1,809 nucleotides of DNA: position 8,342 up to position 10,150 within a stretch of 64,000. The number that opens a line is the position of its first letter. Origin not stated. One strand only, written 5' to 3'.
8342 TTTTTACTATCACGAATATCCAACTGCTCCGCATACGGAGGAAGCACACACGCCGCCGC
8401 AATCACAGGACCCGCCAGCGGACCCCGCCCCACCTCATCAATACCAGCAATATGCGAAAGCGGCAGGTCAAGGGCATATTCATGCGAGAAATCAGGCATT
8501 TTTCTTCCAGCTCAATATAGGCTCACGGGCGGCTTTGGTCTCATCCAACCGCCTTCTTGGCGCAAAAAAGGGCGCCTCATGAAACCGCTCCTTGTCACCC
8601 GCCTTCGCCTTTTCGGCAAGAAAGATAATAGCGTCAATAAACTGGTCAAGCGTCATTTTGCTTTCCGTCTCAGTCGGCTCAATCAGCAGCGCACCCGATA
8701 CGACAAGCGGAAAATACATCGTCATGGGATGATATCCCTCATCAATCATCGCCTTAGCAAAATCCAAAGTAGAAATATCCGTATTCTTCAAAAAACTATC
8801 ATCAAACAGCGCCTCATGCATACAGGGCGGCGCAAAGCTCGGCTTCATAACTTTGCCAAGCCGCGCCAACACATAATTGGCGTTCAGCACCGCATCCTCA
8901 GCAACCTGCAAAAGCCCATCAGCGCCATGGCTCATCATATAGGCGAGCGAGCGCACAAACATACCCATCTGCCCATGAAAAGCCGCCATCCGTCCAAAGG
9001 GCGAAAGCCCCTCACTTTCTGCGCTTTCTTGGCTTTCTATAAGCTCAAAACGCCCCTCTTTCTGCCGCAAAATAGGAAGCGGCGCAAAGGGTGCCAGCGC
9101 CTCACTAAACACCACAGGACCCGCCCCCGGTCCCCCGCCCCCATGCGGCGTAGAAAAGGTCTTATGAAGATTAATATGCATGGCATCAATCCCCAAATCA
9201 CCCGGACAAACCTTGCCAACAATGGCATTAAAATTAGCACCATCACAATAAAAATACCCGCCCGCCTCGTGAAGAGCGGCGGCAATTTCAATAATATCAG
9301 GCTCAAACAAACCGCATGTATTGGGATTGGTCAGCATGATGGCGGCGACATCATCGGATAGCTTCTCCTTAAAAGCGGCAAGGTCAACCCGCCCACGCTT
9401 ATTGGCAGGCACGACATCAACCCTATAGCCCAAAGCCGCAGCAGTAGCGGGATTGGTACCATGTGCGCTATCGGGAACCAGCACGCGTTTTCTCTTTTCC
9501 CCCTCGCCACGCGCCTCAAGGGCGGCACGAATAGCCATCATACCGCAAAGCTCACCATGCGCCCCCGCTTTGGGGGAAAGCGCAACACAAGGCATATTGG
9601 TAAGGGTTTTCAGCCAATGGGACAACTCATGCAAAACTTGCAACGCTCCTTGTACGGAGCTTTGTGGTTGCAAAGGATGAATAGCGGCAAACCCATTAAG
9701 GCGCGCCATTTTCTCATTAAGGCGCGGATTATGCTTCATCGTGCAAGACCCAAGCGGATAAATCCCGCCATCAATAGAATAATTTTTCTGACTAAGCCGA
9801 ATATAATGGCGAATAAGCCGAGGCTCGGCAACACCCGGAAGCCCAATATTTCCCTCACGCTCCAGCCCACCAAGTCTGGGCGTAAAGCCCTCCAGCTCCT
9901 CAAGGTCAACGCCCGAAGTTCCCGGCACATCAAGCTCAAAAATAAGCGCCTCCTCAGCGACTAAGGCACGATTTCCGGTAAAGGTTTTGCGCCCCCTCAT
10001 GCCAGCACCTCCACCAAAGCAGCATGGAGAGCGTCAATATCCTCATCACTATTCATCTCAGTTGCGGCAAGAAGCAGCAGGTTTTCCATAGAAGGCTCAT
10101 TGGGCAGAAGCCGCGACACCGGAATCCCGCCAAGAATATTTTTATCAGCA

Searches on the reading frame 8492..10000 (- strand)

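Call 40: search_protein_families(library=pfam, proteins=[window:8492-10000:-], max_evalue=0.00001)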
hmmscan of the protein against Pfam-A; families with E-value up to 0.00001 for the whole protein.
window:8492-10000:- (502 aa): 3 families
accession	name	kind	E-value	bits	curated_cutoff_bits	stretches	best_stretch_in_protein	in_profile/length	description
PF21478.3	GcvP2_C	-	1.6e-19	70.4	27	1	368-468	3-105/122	Glycine dehydrogenase, C-terminal domain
PF00266.25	Aminotran_5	-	2.6e-08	33.7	21.5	1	168-287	86-207/371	Aminotransferase class-V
PF02347.22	GDC-P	-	2.7e-07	30.3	26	0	104-296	94-273/429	Glycine cleavage system P-protein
